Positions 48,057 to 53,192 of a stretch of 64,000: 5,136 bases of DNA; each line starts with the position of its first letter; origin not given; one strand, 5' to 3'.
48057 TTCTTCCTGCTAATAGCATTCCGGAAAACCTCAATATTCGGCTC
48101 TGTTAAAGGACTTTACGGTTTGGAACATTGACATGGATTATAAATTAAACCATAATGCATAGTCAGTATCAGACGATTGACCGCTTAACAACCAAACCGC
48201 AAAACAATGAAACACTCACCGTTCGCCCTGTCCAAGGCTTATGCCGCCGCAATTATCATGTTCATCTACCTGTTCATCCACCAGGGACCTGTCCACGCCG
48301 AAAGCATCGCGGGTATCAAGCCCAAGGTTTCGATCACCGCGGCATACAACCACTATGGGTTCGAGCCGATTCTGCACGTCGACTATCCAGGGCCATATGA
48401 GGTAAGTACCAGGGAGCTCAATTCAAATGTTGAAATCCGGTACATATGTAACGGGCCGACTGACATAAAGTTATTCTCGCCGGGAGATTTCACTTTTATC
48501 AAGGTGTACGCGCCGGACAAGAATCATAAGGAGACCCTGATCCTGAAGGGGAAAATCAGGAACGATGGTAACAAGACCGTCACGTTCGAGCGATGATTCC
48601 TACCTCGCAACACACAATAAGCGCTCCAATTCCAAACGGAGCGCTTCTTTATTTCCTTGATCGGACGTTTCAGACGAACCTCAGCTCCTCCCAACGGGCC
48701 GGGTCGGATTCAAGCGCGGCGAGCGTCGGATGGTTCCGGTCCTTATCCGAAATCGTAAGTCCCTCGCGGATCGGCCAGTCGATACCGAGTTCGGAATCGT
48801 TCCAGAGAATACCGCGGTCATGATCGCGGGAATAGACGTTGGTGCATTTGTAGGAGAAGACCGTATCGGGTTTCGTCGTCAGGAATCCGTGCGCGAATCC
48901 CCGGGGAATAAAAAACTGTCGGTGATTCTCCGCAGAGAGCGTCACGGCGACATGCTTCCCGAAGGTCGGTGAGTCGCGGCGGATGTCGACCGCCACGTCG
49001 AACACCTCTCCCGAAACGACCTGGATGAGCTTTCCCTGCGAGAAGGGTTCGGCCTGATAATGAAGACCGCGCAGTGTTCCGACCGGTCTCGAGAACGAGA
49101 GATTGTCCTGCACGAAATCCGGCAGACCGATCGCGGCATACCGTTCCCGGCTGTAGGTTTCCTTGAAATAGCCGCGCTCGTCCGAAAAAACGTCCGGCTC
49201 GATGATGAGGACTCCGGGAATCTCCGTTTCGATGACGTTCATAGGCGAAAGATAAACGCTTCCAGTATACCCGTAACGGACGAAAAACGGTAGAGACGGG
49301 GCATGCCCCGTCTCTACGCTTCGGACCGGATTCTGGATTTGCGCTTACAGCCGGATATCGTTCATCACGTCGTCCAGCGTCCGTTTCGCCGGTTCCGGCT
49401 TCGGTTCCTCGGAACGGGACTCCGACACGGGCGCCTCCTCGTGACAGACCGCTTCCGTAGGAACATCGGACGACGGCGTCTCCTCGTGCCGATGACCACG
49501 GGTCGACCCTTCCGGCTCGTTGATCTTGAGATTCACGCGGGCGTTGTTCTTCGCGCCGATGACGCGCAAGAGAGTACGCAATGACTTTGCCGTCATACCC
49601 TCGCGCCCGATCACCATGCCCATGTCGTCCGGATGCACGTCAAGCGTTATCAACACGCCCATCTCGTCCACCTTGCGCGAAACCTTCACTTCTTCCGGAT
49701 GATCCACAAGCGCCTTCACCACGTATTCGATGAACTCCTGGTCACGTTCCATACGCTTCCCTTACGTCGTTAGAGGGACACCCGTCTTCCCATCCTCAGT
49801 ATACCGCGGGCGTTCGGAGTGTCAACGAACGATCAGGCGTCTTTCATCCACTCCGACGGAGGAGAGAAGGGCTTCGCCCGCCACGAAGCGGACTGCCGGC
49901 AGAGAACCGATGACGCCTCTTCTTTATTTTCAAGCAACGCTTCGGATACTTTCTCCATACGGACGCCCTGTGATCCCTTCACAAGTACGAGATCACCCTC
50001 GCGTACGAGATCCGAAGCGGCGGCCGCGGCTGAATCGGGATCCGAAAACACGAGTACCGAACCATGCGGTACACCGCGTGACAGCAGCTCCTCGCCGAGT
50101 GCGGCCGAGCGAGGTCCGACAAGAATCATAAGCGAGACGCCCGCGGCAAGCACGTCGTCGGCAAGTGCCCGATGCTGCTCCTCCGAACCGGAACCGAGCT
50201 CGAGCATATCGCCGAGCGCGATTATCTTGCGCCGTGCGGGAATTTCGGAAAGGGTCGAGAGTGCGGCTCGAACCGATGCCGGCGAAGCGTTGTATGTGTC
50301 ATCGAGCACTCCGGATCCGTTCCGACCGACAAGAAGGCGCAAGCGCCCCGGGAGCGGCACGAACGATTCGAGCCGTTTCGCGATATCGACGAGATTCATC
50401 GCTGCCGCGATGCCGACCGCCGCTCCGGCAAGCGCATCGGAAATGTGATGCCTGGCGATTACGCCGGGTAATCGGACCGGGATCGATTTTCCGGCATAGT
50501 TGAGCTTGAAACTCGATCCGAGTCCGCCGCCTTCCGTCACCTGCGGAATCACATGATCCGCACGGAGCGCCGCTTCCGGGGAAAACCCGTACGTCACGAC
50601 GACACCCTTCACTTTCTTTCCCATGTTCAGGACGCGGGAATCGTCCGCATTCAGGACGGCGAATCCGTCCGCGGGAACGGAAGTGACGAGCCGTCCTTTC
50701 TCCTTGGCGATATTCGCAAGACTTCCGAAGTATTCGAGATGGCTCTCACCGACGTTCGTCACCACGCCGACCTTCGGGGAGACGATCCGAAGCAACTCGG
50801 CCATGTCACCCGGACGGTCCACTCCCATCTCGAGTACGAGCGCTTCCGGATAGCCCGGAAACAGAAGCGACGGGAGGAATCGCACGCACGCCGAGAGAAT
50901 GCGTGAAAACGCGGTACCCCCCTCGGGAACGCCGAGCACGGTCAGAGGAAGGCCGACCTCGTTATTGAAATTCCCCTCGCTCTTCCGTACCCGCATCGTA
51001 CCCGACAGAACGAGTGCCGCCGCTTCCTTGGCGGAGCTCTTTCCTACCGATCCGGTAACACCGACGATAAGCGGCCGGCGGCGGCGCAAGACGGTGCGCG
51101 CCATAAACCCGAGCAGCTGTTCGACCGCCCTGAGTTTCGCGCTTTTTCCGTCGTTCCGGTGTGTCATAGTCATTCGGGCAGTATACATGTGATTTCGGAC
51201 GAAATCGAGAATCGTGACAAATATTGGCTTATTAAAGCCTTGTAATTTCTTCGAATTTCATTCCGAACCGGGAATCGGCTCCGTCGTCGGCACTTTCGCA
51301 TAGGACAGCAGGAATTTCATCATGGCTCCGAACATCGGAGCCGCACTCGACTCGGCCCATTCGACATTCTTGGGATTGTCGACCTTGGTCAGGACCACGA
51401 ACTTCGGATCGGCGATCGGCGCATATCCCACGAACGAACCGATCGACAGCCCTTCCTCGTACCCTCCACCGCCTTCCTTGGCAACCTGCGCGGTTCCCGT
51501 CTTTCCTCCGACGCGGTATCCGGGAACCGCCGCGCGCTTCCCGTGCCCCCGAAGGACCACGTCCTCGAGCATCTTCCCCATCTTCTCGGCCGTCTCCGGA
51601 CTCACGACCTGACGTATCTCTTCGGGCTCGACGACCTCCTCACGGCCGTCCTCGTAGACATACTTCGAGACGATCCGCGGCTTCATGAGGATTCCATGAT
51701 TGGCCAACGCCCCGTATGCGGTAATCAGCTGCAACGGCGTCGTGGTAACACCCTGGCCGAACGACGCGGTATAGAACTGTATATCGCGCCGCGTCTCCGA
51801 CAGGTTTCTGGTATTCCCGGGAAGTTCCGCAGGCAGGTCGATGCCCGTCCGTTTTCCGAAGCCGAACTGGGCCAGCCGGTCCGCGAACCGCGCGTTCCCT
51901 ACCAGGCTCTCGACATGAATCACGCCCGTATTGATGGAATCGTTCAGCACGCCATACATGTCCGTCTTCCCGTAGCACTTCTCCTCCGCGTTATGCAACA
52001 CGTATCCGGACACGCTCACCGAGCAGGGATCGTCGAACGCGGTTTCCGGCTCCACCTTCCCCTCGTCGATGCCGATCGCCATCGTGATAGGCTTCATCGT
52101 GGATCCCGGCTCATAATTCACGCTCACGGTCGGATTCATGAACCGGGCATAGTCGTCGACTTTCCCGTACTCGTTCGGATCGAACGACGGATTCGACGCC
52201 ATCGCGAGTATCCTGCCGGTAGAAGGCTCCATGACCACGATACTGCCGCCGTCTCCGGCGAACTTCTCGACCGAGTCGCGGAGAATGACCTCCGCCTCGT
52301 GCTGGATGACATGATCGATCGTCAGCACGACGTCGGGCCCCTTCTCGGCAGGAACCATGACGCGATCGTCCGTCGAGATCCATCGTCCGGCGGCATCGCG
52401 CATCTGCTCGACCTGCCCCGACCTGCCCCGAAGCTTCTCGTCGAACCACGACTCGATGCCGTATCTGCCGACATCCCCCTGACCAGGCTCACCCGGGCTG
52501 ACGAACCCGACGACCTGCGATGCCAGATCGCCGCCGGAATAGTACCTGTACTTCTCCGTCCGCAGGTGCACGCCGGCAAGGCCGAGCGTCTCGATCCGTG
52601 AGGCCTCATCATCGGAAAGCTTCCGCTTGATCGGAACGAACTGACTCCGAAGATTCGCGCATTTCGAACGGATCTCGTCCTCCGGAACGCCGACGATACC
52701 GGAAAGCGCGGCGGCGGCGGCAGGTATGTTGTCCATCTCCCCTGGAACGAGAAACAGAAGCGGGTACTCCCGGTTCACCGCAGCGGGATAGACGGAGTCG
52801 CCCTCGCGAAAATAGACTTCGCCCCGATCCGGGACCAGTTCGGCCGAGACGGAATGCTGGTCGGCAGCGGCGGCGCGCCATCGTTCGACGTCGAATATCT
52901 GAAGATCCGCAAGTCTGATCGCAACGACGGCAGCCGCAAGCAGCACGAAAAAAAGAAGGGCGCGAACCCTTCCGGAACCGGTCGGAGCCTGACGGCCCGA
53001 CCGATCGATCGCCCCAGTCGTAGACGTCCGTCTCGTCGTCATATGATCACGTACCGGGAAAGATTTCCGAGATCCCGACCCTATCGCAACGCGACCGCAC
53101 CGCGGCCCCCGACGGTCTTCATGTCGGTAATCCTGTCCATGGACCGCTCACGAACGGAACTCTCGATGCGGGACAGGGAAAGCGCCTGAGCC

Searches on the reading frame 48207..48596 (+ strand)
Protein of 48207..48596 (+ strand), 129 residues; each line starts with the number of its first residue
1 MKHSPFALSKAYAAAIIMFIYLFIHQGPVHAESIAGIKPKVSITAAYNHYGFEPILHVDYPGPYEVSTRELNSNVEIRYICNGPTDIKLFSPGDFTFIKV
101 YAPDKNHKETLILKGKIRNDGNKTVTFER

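Call 4: search_protein_families(library=pfam, proteins=[window:48207-48596:+], max_evalue=0.01)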
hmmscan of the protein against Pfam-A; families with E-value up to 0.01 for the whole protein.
window:48207-48596:+ (129 aa): 0 families

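Call 20: find_encoding_contigs(protein=window:48207-48596:+, flank=5000, max_places=10)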
Protein window:48207-48596:+ (129 aa): 1 contig read that carries it; 1 place shown.
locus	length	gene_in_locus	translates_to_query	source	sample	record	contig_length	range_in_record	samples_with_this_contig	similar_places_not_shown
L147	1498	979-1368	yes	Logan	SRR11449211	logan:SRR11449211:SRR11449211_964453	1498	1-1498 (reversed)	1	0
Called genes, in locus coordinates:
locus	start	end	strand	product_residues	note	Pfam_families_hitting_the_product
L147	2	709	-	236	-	?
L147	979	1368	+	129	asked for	-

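Call 48: search_protein_families(library=pfam, proteins=[window:48207-48596:+], max_evalue=5)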
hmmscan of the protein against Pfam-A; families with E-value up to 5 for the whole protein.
window:48207-48596:+ (129 aa): 0 families

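Call 49: search_protein_families(library=ncbifam, proteins=[window:48207-48596:+], max_evalue=0.1)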
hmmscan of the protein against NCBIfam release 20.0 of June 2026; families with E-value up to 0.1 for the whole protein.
window:48207-48596:+ (129 aa): 0 families

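Call 59: search_protein_representatives(protein=window:48207-48596:+)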
Query: 129 residues. Proteins with E-value up to 0.001 (for the whole library): 2; up to 1e-10: 1; up to 1e-30: 1. The best 2 are listed.
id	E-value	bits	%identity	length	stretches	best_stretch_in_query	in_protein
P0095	1.5e-43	164.3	63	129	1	2-128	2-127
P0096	6.5e-06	42.6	35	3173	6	38-111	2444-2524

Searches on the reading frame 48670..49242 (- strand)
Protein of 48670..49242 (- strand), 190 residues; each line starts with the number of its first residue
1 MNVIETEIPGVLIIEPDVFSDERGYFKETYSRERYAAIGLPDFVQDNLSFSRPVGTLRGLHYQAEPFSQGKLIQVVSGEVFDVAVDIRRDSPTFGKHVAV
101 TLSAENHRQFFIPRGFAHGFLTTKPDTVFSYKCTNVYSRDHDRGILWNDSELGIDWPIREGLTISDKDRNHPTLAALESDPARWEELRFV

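Call 4: search_protein_families(library=pfam, proteins=[window:48670-49242:-], max_evalue=0.01)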
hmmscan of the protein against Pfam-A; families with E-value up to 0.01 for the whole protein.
window:48670-49242:- (190 aa): 1 family
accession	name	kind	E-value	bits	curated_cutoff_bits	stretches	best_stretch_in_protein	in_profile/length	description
PF00908.23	dTDP_sugar_isom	-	2.5e-71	239.2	27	1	5-175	1-167/168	dTDP-4-dehydrorhamnose 3,5-epimerase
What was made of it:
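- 48670..49242 (-): Intact rmlC (190 aa). Pfam full-length match (call 4).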

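Call 8: find_encoding_contigs(protein=window:48670-49242:-, flank=10000, max_places=10)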
Protein window:48670-49242:- (190 aa): no gene with exactly this product is on record in the collection.

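Call 47: search_solved_structures(query=window:48670-49242:-, max_evalue=1e-20, show_alignments=3)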
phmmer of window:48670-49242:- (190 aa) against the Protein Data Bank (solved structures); distinct sequences matched with E-value up to 1e-20: 29.
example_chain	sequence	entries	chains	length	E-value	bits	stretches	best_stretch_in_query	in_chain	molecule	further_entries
3ryk_A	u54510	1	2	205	3.1e-56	193.3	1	1-178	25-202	dTDP-4-dehydrorhamnose 3,5-epimerase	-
23eg_A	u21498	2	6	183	4.2e-54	186.4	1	3-173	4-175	dTDP-4-dehydrorhamnose 3,5-epimerase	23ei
23ef_A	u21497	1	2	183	4.2e-54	186.4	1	3-173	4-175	dTDP-4-dehydrorhamnose 3,5-epimerase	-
9uyw_A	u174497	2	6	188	4.6e-54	186.2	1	3-173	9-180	dTDP-4-dehydrorhamnose 3,5-epimerase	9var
1ep0_A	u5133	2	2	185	5.4e-54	186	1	3-173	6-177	DTDP-6-DEOXY-D-XYLO-4-HEXULOSE 3,5-EPIMERASE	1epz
9j9q_A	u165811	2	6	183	5e-53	182.9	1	3-173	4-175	dTDP-4-dehydrorhamnose 3,5-epimerase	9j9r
9j9s_A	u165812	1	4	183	5e-53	182.9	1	3-173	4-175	dTDP-4-dehydrorhamnose 3,5-epimerase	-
1dzr_A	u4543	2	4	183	5e-52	179.6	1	2-174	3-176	DTDP-4-DEHYDRORHAMNOSE 3,5-EPIMERASE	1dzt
9j9t_A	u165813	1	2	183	6.6e-52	179.2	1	3-173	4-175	dTDP-4-dehydrorhamnose 3,5-epimerase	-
9j9u_A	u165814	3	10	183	6.7e-52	179.2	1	3-173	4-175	dTDP-4-dehydrorhamnose 3,5-epimerase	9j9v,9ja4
9kyn_A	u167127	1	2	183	9.2e-52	178.7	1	3-173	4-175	dTDP-4-dehydrorhamnose 3,5-epimerase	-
6ndr_A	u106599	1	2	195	1.4e-50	174.8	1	1-174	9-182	dTDP-4-dehydrorhamnose 3,5-epimerase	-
7pvi_AAA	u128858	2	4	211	2.2e-50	174.3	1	8-170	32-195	dTDP-4-dehydrorhamnose 3,5-epimerase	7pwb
2ixi_A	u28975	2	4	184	9e-50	172.2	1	5-175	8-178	DTDP-4-DEHYDRORHAMNOSE 3,5-EPIMERASE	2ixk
6din_A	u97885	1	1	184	9.1e-50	172.2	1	5-175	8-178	dTDP-4-dehydrorhamnose 3,5-epimerase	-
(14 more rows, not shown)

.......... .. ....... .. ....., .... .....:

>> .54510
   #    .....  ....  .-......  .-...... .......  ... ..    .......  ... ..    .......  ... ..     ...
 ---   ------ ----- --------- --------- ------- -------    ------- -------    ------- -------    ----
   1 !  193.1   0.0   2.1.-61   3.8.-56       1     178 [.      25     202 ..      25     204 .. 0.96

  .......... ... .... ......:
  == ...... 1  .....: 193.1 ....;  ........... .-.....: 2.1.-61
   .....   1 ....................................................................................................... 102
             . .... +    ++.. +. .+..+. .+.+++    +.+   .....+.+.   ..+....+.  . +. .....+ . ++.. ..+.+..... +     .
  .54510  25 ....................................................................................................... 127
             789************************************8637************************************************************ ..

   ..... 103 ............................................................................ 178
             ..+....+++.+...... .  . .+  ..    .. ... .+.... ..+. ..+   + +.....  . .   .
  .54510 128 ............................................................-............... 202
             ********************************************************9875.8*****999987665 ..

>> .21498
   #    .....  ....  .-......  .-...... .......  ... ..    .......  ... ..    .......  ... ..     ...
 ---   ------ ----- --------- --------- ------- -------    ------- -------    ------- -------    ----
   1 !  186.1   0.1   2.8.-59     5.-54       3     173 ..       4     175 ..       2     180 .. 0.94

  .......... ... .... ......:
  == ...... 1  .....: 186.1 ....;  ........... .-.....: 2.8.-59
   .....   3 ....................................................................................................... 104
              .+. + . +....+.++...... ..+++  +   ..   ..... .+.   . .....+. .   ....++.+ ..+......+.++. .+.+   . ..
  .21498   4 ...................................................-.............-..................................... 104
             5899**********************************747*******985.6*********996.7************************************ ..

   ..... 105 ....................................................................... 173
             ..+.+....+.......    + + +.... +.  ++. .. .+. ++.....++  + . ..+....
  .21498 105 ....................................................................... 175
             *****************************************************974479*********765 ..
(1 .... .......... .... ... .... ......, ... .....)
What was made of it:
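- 48670..49242 (-): E 3e-56 to solved RmlC structures (call 47).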

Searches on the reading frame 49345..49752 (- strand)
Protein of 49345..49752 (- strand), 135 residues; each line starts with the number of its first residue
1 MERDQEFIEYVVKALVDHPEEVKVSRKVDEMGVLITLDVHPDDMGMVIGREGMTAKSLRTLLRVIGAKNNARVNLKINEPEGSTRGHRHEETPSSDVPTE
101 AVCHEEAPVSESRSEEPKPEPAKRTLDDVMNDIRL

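Call 5: search_protein_families(library=pfam, proteins=[window:49345-49752:-], max_evalue=0.01)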
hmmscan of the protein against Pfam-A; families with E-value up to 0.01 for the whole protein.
window:49345-49752:- (135 aa): 2 families
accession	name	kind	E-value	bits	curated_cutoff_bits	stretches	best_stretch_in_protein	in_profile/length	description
PF13083.13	KH_KhpA-B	-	5.8e-23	81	32.1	1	5-77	1-73/73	KhpA/KhpB, KH domain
PF07650.23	KH_2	-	0.00034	20.8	22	1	35-79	27-72/78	KH domain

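Call 21: find_encoding_contigs(protein=window:49345-49752:-, flank=8000, max_places=10)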
Protein window:49345-49752:- (135 aa): 1 contig read that carries it; 1 place shown.
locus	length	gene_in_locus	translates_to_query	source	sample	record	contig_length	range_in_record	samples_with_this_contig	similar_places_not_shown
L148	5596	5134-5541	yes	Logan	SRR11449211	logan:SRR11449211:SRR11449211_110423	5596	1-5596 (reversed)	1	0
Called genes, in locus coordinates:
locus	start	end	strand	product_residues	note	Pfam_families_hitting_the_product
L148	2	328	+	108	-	?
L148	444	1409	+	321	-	PF01795:Methyltransf_5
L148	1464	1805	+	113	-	-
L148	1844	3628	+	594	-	PF03717:PBP_dimer, PF00905:Transpeptidase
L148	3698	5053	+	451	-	PF08245:Mur_ligase_M, PF02875:Mur_ligase_C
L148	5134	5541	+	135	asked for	PF13083:KH_KhpA-B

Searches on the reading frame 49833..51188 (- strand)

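Call 5: search_protein_families(library=pfam, proteins=[window:49833-51188:-], max_evalue=0.01)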
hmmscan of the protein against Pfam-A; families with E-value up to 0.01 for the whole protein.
window:49833-51188:- (451 aa): 2 families
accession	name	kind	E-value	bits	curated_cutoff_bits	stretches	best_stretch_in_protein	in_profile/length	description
PF08245.18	Mur_ligase_M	-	1.1e-30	107.5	24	2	115-258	58-199/200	Mur ligase middle domain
PF02875.26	Mur_ligase_C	-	2.1e-21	77.5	28.4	1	281-406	1-126/127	Mur ligase, glutamate ligase domain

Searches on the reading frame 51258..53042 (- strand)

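Call 5: search_protein_families(library=pfam, proteins=[window:51258-53042:-], max_evalue=0.01)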
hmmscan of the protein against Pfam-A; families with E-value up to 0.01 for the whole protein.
window:51258-53042:- (594 aa): 2 families
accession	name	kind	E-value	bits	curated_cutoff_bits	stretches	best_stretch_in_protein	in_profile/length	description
PF00905.27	Transpeptidase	-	8.5e-78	262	22.1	1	266-576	1-299/299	Penicillin binding protein transpeptidase domain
PF03717.20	PBP_dimer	-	1.5e-15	58.6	24.4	1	70-224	3-178/180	Penicillin-binding Protein dimerisation domain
